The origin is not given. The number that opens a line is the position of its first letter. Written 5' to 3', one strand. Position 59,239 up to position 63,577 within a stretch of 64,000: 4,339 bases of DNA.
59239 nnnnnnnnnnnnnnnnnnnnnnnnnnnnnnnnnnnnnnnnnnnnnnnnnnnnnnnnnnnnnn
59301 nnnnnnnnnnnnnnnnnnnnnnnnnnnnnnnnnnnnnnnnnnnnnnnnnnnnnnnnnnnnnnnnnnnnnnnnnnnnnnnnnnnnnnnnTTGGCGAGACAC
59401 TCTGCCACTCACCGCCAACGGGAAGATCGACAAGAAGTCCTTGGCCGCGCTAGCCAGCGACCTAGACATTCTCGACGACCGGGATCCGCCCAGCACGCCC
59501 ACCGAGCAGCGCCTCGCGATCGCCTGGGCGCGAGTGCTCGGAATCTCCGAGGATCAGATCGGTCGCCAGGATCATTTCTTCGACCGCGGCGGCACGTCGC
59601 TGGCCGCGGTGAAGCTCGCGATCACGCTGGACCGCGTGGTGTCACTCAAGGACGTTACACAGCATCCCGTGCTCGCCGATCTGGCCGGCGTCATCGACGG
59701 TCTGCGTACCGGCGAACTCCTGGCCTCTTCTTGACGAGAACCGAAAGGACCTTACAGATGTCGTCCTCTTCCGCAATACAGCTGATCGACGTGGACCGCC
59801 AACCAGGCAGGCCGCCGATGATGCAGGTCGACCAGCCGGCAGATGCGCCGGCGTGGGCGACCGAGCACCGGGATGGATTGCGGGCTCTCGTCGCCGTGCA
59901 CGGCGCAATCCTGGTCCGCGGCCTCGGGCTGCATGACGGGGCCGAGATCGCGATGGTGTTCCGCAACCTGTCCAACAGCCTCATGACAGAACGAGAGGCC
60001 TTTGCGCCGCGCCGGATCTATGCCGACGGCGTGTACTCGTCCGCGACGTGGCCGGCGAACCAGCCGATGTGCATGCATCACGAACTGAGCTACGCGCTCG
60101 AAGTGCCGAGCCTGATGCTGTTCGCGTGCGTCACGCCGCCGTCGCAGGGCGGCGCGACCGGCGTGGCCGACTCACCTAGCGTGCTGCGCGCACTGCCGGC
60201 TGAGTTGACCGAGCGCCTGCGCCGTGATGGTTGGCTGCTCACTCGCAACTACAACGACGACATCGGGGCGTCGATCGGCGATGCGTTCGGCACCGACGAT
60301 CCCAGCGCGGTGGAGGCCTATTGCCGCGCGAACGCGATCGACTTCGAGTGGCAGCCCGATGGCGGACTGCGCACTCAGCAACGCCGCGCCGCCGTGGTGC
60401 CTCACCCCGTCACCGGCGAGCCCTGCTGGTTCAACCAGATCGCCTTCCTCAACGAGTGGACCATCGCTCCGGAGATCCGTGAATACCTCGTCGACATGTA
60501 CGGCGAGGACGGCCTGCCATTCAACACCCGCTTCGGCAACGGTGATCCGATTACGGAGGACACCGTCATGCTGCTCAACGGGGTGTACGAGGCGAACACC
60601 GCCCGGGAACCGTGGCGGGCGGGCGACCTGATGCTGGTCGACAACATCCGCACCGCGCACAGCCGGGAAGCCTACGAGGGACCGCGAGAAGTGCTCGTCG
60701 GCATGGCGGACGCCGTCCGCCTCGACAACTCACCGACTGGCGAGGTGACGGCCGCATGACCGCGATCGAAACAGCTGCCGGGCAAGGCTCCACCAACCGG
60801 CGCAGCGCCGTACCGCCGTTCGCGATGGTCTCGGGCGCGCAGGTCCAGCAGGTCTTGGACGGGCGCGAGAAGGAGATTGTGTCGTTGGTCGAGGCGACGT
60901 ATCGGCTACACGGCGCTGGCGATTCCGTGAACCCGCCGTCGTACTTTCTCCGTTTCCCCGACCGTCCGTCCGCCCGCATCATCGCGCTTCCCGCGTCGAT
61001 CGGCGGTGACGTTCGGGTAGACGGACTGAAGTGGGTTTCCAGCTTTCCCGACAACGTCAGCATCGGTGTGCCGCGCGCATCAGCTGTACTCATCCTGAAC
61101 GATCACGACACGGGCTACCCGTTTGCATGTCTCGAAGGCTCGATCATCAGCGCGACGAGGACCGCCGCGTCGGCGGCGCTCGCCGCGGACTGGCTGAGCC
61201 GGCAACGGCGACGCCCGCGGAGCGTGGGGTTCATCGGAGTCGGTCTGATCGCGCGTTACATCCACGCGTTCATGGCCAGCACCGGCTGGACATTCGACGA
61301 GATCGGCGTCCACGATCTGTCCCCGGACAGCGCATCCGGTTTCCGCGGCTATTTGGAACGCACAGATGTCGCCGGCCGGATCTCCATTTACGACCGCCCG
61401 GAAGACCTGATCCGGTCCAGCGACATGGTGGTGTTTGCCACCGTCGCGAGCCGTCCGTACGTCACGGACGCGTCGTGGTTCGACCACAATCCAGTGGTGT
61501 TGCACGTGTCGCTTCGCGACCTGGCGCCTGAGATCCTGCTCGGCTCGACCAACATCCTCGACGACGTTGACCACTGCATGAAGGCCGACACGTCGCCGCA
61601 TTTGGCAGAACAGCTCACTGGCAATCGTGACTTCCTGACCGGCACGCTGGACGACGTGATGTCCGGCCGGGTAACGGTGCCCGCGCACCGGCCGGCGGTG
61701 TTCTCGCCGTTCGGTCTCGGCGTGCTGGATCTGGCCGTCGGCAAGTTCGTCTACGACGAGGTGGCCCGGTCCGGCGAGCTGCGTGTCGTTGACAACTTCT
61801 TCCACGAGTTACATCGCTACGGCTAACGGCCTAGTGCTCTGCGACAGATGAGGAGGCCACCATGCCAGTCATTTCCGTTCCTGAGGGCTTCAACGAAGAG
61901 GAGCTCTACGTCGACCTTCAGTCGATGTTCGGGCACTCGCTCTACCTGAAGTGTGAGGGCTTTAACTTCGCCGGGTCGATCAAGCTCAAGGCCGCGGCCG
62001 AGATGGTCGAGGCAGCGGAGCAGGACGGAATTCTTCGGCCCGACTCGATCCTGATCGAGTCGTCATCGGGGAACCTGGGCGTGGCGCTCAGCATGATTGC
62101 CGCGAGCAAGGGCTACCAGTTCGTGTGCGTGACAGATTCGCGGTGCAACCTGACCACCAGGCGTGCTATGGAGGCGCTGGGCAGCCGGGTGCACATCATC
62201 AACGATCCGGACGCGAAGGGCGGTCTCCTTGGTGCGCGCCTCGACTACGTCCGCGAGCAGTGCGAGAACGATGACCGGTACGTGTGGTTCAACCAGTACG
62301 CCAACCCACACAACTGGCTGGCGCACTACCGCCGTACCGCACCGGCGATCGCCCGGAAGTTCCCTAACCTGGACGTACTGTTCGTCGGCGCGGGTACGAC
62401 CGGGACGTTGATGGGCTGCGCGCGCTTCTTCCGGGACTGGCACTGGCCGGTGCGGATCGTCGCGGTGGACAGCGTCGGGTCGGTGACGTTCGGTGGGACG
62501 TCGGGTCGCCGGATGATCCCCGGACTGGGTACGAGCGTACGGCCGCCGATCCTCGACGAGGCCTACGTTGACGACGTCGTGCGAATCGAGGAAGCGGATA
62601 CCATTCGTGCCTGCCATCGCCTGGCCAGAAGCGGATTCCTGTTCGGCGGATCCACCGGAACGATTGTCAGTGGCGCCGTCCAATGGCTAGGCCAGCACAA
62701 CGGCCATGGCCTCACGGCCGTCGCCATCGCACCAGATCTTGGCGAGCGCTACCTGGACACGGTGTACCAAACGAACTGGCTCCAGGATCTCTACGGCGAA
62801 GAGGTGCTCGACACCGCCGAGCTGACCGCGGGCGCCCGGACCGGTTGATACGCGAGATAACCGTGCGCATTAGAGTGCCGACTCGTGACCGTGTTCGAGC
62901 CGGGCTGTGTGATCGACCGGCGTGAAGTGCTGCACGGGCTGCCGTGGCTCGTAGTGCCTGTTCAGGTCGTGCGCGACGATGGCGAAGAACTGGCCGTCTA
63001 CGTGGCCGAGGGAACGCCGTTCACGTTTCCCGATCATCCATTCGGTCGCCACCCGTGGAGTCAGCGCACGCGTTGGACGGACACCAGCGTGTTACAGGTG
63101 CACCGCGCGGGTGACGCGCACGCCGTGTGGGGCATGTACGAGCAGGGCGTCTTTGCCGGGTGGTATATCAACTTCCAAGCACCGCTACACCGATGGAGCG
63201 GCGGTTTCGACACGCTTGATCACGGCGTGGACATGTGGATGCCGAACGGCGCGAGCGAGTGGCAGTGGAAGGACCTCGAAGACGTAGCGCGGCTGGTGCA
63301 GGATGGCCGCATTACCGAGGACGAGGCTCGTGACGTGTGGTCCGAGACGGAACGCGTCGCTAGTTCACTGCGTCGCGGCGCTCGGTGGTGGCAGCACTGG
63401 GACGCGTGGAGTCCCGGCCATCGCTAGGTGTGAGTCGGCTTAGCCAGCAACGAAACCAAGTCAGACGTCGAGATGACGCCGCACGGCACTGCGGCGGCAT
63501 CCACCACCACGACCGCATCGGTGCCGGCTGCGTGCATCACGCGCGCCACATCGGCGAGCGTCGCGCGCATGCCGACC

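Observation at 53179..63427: Split, permuted Pls/PosA-like polymerising NRPS locus with its own L-Dap supply, hydroxylase and PPTase (candidate new cationic homopoly-amino-acid system)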

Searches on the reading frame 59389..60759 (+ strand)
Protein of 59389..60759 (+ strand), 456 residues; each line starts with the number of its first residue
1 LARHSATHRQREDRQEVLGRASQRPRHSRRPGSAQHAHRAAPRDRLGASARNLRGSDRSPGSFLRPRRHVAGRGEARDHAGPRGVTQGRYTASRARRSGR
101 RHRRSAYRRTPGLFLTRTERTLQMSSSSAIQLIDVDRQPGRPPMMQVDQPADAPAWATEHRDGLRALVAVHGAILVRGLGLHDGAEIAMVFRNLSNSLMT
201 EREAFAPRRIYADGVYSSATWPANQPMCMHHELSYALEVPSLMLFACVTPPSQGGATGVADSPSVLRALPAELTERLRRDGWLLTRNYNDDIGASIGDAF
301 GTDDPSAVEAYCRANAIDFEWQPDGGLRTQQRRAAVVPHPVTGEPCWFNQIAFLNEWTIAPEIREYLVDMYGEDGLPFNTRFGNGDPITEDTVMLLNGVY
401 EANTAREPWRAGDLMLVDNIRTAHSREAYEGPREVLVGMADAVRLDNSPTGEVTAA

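Call 3: search_protein_families(library=pfam, proteins=[window:59389-60759:+], max_evalue=0.01)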
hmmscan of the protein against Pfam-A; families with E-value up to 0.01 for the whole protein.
window:59389-60759:+ (456 aa): 1 family
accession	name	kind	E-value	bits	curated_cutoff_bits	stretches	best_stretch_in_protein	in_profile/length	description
PF02668.22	TauD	-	1.3e-39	137.2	27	1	154-438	17-265/267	Taurine catabolism dioxygenase TauD, TfdA family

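Call 4: search_protein_families(library=ncbifam, proteins=[window:59389-60759:+], max_evalue=0.01)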
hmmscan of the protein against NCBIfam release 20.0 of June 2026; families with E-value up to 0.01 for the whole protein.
window:59389-60759:+ (456 aa): 5 families
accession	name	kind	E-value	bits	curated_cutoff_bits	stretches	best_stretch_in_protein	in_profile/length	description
TIGR02410.1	carnitine_TMLD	equivalog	6.5e-06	25.9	268.3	0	404-434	312-342/362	trimethyllysine dioxygenase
NF045815.1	Neo-PentlctneFsynPtlD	equivalog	0.00047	19.5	550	0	403-431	247-275/301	neopentalenolactone/pentalenolactone F synthase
NF049936.1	TriMthamethphnDioxTmpA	equivalog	0.00057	18.8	400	0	411-431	318-338/366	2-trimethylaminoethylphosphonate dioxygenase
TIGR02409.1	carnitine_bodg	equivalog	0.004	16.2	414.75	0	411-431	320-340/366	gamma-butyrobetaine dioxygenase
NF043003.1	ClavSyn_CS1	equivalog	0.0087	15.6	450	0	403-430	246-273/312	clavaminate synthase Cs1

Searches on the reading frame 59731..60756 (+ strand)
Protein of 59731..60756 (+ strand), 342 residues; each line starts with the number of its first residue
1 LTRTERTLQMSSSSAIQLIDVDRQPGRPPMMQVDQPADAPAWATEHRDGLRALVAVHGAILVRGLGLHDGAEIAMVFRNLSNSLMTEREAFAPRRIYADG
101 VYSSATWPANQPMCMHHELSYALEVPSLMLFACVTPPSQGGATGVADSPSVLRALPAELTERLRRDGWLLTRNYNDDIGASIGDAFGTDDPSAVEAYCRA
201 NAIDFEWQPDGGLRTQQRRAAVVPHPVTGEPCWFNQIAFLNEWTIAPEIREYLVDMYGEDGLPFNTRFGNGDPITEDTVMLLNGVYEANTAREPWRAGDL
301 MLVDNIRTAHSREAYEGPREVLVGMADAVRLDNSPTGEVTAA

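Call 20: search_solved_structures(query=window:59731-60756:+, max_evalue=0.001, show_alignments=0)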
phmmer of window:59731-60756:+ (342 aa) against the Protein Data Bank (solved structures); distinct sequences matched with E-value up to 0.001: 3.
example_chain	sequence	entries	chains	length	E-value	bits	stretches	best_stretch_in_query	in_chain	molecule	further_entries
1y0z_A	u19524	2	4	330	3.4e-20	75.4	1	48-325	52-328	protein product of AT3G21360 | Clavaminate synthase-like protein At3g21360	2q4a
9yut_A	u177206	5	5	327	3.6e-16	62.2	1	34-325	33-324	TauD/TfdA-like domain-containing protein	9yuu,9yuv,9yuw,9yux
3eat_X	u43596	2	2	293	0.00021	23.5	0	50-165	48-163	Pyoverdine biosynthesis protein PvcB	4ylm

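Call 65: find_homologous_proteins(query=window:59758-60756:+, max_evalue=0.00001)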
Query window:59758-60756:+ (333 aa): 5797 proteins with E <= 0.00001 among 8000 candidates; the best 120 are listed.
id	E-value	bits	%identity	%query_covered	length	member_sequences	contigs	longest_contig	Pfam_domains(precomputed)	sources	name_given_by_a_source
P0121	8.0e-226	766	100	100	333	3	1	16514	PF02668.23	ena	-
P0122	1.3e-207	706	93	100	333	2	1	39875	PF02668.23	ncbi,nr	ncbi:MAG TPA: TauD/TfdA family dioxygenase [Micromonosporaceae bacterium]|nr:TauD/TfdA family dioxyg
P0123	8.3e-195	664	86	100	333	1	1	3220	PF02668.23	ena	-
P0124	1.4e-193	660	86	100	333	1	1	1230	PF02668.23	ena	-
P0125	9.5e-192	654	84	100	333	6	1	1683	PF02668.23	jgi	-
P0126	1.1e-189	647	83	100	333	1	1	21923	PF02668.23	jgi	jgi:alpha-ketoglutarate-dependent taurine dioxygenase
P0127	1.7e-187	640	83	99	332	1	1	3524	PF02668.23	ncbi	ncbi:MAG TPA: TauD/TfdA family dioxygenase [Micromonosporaceae bacterium]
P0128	3.7e-183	626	82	95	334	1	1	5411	PF02668.23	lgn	-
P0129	4.2e-182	623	81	97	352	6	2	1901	PF02668.23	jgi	jgi:alpha-ketoglutarate-dependent taurine dioxygenase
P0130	1.0e-181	621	80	100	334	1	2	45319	PF02668.23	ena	-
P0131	1.1e-181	621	80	100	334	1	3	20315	PF02668.23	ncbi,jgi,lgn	ncbi:MAG TPA: TauD/TfdA family dioxygenase [Micromonosporaceae bacterium]|jgi:Probable taurine catab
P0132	1.6e-181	621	81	97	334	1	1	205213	PF02668.23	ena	-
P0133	7.0e-181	619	80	100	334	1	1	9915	PF02668.23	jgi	jgi:alpha-ketoglutarate-dependent taurine dioxygenase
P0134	1.1e-179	615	79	100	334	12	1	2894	PF02668.23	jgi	jgi:alpha-ketoglutarate-dependent taurine dioxygenase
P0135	4.1e-179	613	79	97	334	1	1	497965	PF02668.23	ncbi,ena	-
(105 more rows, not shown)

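Call 73: predict_structure(alignment_id=A3)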
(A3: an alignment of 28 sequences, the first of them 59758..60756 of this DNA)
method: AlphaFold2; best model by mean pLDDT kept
length: 333 residues; sequences in the alignment: 28
mean_pLDDT: 64.1   pTM: 0.65
mean pLDDT of the five models: 64.1, 50.4, 49.6, 43.3, 39.3
residues with pLDDT >= 90: 7; 70-90: 151; 50-70: 97; < 50: 78
segments of 3 or more residues with pLDDT < 50: 1-8, 77-115, 228-232, 302-308, 324-333
pLDDT, mean of each block of 10 residues (from residue 1): 42 73 85 89 78 82 85 56 27 32 40 55 67 52 81 79 66 62 76 79 79 69 59 51 53 60 74 74 71 70 49 66 45 29
secondary structure, 60 per line:
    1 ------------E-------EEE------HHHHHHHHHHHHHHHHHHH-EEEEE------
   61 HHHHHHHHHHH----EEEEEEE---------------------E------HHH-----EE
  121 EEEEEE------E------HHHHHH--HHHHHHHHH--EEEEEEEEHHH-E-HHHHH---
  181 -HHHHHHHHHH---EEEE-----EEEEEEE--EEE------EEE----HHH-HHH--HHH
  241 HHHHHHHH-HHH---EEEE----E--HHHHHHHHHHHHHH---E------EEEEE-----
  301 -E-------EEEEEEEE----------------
elements in order: E21-23 H30-48 E50-54 H61-71 E76-82 E119-126 H140-145 H148-156 E159-166 H173-177 H182-191 E195-198 E204-210 E213-215 E222-224 H238-248 E256-259 H267-280 E291-295 E310-317

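Call 75: fold_search(model_id=the predicted structure, library=pdb)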
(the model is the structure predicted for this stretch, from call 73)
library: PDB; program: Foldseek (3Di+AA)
matches with E <= 10: 631; with E <= 0.001: 203
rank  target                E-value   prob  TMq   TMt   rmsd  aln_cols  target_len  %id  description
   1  1y0z_A                1.3e-17  1.00  0.70  0.73   4.9       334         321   22  X-ray structure of gene product from Arabidopsis thaliana At3g21360 (released 2004-11-30)
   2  1y0z_B                2.6e-17  1.00  0.70  0.72   5.0       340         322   22  X-ray structure of gene product from Arabidopsis thaliana At3g21360 (released 2004-11-30)
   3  4y0e_H                1.4e-09  1.00  0.47  0.50   7.1       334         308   17  X-ray Crystal Structure of a putative dioxygenase from Mycobacterium abscessus (released 2015-11-25)
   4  4y0e_A                2.0e-09  1.00  0.48  0.53   5.8       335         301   16  X-ray Crystal Structure of a putative dioxygenase from Mycobacterium abscessus (released 2015-11-25)
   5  4y0e_E                2.8e-09  1.00  0.48  0.52   5.7       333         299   16  X-ray Crystal Structure of a putative dioxygenase from Mycobacterium abscessus (released 2015-11-25)
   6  4y0e_G                3.4e-09  1.00  0.48  0.53   5.8       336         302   16  X-ray Crystal Structure of a putative dioxygenase from Mycobacterium abscessus (released 2015-11-25)
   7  6l6w                  3.4e-09  1.00  0.48  0.53   7.1       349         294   15  The structure of ScoE with intermediate (released 2020-03-04)
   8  4y0e_F                4.3e-09  1.00  0.47  0.50   7.9       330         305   17  X-ray Crystal Structure of a putative dioxygenase from Mycobacterium abscessus (released 2015-11-25)
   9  4j5i_B                4.8e-09  1.00  0.45  0.51   7.0       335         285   16  Crystal structure of an alpha-ketoglutarate-dependent taurine dioxygenase from Mycobacterium smegmatis (released 2013-02-20)
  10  3eat                  7.8e-09  1.00  0.50  0.58   7.3       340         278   16  Crystal structure of the PvcB (PA2255) protein from Pseudomonas aeruginosa (released 2008-10-14)
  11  4y0e_B                7.8e-09  1.00  0.47  0.51   6.4       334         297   16  X-ray Crystal Structure of a putative dioxygenase from Mycobacterium abscessus (released 2015-11-25)
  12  4y0e_C                7.8e-09  1.00  0.47  0.50   7.2       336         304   16  X-ray Crystal Structure of a putative dioxygenase from Mycobacterium abscessus (released 2015-11-25)
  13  3pvj_A                8.3e-09  1.00  0.47  0.55   6.6       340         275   19  Crystal structure of the Fe(II)/alpha-ketoglutarate dependent taurine dioxygenase from Pseudomonas putida KT2440 (released 2011-12-21)
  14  6l86_C                8.3e-09  1.00  0.43  0.48   8.4       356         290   12  The structure of SfaA (released 2020-03-04)
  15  4y0e_D                8.8e-09  1.00  0.48  0.53   5.6       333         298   16  X-ray Crystal Structure of a putative dioxygenase from Mycobacterium abscessus (released 2015-11-25)
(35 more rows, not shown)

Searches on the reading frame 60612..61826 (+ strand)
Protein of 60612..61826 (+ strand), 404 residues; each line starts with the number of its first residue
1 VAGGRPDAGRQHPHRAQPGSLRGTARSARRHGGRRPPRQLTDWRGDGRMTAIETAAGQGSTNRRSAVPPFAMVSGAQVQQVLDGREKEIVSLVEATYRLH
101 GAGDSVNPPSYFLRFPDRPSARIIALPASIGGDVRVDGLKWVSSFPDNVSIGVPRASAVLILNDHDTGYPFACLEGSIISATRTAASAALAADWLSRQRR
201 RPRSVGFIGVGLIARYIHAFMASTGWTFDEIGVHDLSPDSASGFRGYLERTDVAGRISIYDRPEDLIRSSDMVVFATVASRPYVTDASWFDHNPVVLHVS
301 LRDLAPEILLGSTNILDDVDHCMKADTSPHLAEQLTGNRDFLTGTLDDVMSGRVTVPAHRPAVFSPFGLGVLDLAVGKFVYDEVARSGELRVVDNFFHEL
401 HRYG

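Call 3: search_protein_families(library=pfam, proteins=[window:60612-61826:+], max_evalue=0.01)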
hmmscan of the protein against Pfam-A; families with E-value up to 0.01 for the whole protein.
window:60612-61826:+ (404 aa): 1 family
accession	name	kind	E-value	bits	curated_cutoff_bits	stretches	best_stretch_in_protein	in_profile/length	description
PF02423.21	OCD_Mu_crystall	-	6.7e-31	107.9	24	1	87-385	18-311/314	Ornithine cyclodeaminase/mu-crystallin family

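Call 4: search_protein_families(library=ncbifam, proteins=[window:60612-61826:+], max_evalue=0.01)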
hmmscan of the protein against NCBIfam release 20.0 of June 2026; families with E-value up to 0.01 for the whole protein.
window:60612-61826:+ (404 aa): 12 families
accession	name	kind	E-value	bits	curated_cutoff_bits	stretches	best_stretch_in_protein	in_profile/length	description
TIGR03944.1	dehyd_SbnB_fam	equivalog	3.7e-124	414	326.9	1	71-396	2-327/327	2,3-diaminopropionate biosynthesis protein SbnB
TIGR02371.1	ala_DH_arch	equivalog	1.5e-27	96.6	409.15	1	77-386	9-315/325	alanine dehydrogenase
NF004848.0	PRK06199.1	subfamily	1.6e-23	83.4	362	1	110-281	64-235/379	tyramine oxidase subunit B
NF006379.0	PRK08618.1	equivalog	5.7e-22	78.5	417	1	77-387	8-318/326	ornithine cyclodeaminase family protein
NF004793.0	PRK06141.1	equivalog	1.3e-20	73.6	322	1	111-286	38-206/314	bifunctional Delta(1)-pyrroline-2-carboxylate/Delta(1)-piperideine-2-carboxylate reductase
NF005603.0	PRK07340.1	equivalog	2.6e-13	49.9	266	1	96-381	28-300/307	delta(1)-pyrroline-2-carboxylate reductase family protein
NF005762.1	PRK07589.1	equivalog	1.3e-11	44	350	1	134-278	62-201/334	ornithine cyclodeaminase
NF006141.0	PRK08291.1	equivalog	1.8e-10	40.3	408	1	86-291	19-218/330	cyclodeaminase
NF045512.1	PyrPipCarbRedLhpI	equivalog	4.1e-09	36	400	1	88-287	16-203/298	bifunctional Delta(1)-pyrroline-2-carboxylate/Delta(1)-piperideine-2-carboxylate reductase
NF045643.1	ImmsucRedBhcD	equivalog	6.7e-09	35.5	500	1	135-382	62-308/321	iminosuccinate reductase BhcD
TIGR02992.1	ectoine_eutC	equivalog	1e-06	28.1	471.65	1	88-291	18-215/326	ectoine utilization protein EutC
NF005296.0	PRK06823.1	equivalog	2e-06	27.1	438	1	86-284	15-207/315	ornithine cyclodeaminase family protein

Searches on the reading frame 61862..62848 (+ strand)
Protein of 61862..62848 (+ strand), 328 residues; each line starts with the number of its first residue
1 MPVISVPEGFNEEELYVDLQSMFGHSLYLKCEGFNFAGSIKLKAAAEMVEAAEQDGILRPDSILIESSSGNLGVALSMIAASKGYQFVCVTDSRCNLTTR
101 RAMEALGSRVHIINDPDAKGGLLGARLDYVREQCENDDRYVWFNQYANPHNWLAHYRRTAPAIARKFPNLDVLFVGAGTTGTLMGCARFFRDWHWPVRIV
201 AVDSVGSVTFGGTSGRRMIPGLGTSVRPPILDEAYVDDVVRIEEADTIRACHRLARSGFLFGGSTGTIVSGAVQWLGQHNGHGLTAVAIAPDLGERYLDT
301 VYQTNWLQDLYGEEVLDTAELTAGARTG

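Call 3: search_protein_families(library=pfam, proteins=[window:61862-62848:+], max_evalue=0.01)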
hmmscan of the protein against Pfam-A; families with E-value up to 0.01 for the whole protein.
window:61862-62848:+ (328 aa): 1 family
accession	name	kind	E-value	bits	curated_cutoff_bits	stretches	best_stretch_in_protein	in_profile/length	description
PF00291.31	PALP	-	1.7e-49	169.2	35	1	21-275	18-277/295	Pyridoxal-phosphate dependent enzyme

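Call 4: search_protein_families(library=ncbifam, proteins=[window:61862-62848:+], max_evalue=0.01)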
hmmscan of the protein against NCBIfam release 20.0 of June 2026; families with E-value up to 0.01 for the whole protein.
window:61862-62848:+ (328 aa): 22 families
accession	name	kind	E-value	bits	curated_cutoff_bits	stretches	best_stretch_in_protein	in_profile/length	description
TIGR03945.1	PLP_SbnA_fam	equivalog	4e-116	387.4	349.95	1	11-307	5-304/304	2,3-diaminopropionate biosynthesis protein SbnA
TIGR01136.1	cysKM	subfamily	3.9e-60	203.7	344.15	1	19-300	15-296/299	cysteine synthase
TIGR01139.1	cysK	equivalog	2.4e-52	178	350.95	1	20-300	16-295/298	cysteine synthase A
NF007989.0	PRK10717.1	equivalog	4e-49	167.5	387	1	23-309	27-324/334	cysteine synthase A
NF008735.0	PRK11761.1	equivalog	7.6e-47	160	413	1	22-300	24-291/296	cysteine synthase CysM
TIGR01138.1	cysM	equivalog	2.1e-46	158.8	394.2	1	25-300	23-287/290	cysteine synthase B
TIGR01137.1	cysta_beta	equivalog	1.7e-45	155.6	510.25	1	26-309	27-317/457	cystathionine beta-synthase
NF053679.1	CysteaSynCapA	equivalog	1.2e-36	126.1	600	1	24-309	30-326/329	cysteate synthase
NF052478.1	CystDsulMYC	equivalog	1.3e-22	80.6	600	1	25-309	37-332/354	L-cysteine desulfhydrase Cds1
NF005292.0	PRK06815.1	equivalog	5.2e-10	38.9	371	1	19-203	30-203/320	threonine/serine dehydratase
NF005680.0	PRK07476.1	equivalog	7.5e-07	28.4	413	1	19-115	32-125/326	hydroxyectoine utilization dehydratase EutB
NF045641.2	BHydaspDhtseBhcB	equivalog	1.4e-06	27.6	550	1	19-112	29-119/312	beta-hydroxyaspartate dehydratase BhcB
NF006094.0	PRK08246.1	subfamily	1.5e-06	27.8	331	1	24-209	36-205/310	serine/threonine dehydratase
NF005454.0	PRK07048.1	equivalog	1e-05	24.9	452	1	20-202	35-206/324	threo-3-hydroxy-L-aspartate ammonia-lyase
NF005147.0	PRK06608.1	equivalog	1.7e-05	23.8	380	1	19-113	33-125/339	serine/threonine dehydratase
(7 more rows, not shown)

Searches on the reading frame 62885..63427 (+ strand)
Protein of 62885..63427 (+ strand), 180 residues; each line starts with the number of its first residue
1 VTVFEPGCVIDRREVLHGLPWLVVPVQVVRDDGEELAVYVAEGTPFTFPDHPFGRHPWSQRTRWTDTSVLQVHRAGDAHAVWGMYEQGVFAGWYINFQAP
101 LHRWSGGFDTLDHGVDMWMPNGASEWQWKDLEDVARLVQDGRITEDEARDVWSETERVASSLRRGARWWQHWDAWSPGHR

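Call 3: search_protein_families(library=pfam, proteins=[window:62885-63427:+], max_evalue=0.01)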
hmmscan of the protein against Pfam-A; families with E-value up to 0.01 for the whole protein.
window:62885-63427:+ (180 aa): 1 family
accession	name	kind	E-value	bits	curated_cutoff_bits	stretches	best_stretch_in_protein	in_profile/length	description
PF04167.18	DUF402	-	3e-07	30.9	23.9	1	70-127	4-61/68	Protein of unknown function (DUF402)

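Call 4: search_protein_families(library=ncbifam, proteins=[window:62885-63427:+], max_evalue=0.01)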
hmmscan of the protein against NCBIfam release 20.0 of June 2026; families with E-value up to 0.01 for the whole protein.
window:62885-63427:+ (180 aa): 1 family
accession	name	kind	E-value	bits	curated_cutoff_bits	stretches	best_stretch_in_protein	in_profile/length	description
NF049998.1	FomD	equivalog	1.3e-20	74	320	1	23-178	22-191/207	cytidylyl-2-hydroxypropylphosphonate hydrolase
